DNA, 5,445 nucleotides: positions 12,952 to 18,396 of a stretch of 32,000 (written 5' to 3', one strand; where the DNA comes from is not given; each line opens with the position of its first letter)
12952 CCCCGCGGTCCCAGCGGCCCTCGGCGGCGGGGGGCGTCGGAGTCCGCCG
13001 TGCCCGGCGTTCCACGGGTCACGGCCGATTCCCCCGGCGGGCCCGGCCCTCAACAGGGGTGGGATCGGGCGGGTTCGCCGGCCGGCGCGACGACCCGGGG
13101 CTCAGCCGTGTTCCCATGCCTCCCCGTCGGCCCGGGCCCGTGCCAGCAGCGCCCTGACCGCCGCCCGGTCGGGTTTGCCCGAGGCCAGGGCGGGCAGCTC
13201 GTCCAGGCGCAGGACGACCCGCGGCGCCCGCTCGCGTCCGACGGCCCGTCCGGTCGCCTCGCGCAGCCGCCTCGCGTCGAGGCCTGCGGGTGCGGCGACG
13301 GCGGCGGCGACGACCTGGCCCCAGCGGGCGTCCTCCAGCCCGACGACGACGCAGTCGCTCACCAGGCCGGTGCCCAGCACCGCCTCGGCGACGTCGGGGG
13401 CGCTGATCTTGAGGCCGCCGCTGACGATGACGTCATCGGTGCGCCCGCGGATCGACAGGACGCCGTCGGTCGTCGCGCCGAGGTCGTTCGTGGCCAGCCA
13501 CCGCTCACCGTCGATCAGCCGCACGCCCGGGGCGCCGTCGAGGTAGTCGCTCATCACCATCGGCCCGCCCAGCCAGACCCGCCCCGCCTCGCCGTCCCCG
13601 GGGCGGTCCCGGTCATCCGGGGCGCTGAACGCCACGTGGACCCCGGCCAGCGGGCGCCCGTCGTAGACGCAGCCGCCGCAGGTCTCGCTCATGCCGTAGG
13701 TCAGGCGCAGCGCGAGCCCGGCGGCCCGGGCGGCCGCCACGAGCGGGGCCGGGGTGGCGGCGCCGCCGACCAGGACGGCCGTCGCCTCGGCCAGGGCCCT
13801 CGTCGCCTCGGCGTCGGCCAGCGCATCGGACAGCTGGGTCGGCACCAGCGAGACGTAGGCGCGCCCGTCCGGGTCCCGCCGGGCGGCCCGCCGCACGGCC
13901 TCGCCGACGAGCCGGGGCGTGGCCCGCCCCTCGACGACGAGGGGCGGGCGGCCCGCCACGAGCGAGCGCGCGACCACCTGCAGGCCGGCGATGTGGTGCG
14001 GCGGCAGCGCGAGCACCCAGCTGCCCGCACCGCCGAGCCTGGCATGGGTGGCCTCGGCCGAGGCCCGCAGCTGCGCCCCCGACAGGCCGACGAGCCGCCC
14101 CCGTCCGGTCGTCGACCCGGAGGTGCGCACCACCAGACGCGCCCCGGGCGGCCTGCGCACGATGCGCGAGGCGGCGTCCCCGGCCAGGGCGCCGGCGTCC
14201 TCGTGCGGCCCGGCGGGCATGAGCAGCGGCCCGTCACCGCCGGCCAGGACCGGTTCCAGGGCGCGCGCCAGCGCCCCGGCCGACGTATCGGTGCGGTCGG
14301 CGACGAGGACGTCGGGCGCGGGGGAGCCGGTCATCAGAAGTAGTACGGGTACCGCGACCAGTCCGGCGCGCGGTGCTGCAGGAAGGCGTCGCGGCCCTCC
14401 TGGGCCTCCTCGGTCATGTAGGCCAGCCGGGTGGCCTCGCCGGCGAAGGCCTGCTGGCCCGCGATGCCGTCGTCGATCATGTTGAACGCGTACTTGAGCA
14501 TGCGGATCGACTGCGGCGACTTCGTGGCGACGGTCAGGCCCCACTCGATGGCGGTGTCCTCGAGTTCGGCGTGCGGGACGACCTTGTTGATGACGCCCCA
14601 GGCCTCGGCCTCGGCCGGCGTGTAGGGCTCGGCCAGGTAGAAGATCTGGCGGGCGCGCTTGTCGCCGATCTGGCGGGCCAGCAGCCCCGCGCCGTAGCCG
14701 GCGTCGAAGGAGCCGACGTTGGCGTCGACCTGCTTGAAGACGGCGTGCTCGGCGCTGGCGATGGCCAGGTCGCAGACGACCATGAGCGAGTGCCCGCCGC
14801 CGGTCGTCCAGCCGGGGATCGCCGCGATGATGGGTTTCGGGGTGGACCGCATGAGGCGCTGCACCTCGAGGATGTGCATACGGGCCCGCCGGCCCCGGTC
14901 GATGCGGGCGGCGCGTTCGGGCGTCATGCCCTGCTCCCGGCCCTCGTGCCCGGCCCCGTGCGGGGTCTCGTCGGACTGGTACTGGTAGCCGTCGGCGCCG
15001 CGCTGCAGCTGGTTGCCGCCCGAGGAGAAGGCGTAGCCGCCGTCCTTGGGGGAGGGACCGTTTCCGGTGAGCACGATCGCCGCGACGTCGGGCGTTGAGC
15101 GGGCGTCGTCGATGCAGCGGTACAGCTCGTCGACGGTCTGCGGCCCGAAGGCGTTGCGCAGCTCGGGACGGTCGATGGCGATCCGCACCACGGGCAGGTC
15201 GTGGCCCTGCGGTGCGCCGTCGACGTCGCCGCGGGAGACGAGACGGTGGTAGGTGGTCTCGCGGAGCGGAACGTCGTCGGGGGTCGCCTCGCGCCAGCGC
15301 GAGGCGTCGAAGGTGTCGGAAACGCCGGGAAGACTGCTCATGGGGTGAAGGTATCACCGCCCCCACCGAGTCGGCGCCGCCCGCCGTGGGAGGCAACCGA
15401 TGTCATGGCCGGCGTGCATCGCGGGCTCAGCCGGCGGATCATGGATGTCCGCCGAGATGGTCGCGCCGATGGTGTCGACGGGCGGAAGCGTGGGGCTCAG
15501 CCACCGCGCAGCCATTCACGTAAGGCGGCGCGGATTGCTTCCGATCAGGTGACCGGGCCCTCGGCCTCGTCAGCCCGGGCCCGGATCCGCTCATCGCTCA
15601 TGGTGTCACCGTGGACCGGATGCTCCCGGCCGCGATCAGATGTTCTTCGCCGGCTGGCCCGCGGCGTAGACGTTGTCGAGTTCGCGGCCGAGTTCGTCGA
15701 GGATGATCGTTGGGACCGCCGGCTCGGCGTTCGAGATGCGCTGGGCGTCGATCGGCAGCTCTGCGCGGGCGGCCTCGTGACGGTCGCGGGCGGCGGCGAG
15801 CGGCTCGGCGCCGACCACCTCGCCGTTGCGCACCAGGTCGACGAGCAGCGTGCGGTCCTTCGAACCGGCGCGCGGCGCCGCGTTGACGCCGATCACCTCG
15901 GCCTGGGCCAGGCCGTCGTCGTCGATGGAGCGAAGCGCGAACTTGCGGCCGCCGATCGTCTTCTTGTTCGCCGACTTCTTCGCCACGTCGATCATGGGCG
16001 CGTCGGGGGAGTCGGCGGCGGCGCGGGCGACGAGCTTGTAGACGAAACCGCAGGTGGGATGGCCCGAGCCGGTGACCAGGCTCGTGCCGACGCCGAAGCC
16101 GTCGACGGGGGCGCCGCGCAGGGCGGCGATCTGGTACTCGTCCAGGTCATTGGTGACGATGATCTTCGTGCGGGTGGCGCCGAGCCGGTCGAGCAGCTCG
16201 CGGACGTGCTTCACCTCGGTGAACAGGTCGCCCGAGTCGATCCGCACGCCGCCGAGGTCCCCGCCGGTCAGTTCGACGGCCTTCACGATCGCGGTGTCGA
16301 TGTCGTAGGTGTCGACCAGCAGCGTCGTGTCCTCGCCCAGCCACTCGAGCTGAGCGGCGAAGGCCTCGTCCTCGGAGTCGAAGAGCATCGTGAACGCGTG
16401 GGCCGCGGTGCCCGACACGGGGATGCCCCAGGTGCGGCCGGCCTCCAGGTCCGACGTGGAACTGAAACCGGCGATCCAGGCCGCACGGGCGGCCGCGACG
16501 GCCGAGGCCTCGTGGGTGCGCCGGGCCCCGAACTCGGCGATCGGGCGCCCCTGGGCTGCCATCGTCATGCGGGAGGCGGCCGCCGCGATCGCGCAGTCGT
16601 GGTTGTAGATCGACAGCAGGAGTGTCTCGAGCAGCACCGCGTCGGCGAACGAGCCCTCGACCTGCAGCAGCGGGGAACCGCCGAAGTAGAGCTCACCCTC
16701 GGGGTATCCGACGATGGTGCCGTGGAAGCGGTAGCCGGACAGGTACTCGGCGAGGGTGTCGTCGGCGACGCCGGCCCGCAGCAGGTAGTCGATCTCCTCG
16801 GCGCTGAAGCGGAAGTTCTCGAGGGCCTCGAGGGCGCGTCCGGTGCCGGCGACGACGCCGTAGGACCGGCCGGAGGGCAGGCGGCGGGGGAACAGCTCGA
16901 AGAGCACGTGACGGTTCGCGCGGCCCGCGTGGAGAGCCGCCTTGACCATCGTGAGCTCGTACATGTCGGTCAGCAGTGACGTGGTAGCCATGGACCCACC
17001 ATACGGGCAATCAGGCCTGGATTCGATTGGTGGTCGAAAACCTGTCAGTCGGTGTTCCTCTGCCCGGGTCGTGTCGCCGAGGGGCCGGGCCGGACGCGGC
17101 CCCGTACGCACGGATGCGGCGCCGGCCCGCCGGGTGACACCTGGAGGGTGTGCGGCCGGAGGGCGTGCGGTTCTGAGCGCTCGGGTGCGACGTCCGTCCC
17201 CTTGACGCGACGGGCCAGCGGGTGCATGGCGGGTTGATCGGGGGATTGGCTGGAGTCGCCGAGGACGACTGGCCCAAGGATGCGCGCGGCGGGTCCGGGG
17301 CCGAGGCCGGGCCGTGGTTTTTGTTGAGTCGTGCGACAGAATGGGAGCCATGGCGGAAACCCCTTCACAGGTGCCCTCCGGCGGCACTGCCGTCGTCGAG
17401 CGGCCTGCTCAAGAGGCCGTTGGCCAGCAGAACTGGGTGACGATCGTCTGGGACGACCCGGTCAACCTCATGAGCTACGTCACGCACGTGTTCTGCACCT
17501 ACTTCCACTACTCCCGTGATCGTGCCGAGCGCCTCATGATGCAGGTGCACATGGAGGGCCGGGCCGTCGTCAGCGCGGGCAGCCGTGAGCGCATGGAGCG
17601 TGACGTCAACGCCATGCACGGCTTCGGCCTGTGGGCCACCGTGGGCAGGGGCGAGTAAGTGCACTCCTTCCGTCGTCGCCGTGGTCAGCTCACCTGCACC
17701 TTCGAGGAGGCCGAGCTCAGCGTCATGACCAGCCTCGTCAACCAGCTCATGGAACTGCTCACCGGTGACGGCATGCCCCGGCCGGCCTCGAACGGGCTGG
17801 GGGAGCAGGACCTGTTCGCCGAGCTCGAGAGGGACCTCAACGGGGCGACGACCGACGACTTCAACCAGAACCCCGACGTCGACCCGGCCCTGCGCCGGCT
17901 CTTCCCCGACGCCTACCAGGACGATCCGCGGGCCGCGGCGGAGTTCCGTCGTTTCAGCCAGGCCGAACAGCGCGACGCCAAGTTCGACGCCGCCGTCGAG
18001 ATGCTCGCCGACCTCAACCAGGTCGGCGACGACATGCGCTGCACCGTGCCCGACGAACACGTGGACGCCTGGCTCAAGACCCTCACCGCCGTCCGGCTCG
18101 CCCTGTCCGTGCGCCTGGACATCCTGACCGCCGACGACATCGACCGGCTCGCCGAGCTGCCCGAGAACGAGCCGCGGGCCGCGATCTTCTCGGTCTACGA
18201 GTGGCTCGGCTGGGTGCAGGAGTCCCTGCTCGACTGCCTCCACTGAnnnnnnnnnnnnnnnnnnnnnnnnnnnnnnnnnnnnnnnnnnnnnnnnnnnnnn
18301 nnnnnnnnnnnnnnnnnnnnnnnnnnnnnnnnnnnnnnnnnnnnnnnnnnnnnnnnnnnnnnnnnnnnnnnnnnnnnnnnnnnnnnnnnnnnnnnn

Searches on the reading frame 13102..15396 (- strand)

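Call 24: search_protein_families(library=pfam, proteins=[window:13102-15396:-], max_evalue=0.00001)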
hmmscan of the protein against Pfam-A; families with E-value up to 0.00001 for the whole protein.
window:13102-15396:- (764 aa): 2 families
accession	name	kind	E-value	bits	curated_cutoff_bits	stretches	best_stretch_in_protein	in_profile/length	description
PF00501.34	AMP-binding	-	1.7e-13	50.6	29.9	1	425-619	170-384/384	AMP-binding enzyme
PF13193.12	AMP-binding_C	-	2.1e-07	32.2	24.5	1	671-741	4-76/76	AMP-binding enzyme C-terminal domain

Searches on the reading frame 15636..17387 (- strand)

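Call 23: search_protein_families(library=pfam, proteins=[window:15636-17387:-], max_evalue=0.00001)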
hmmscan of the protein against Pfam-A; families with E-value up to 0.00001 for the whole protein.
window:15636-17387:- (583 aa): 1 family
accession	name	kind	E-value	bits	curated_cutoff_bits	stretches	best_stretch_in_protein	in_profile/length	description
PF17767.7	NAPRTase_N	-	8.3e-30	104.1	32.6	1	138-261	1-124/125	Nicotinate phosphoribosyltransferase (NAPRTase) N-terminal domain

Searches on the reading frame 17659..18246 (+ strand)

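Call 23: search_protein_families(library=pfam, proteins=[window:17659-18246:+], max_evalue=0.00001)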
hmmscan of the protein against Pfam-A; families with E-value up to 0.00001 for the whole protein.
window:17659-18246:+ (195 aa): 1 family
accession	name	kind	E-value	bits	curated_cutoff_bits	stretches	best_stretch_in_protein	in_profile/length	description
PF09438.16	DUF2017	-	1.2e-52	179.1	25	1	1-194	1-179/179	Domain of unknown function (DUF2017)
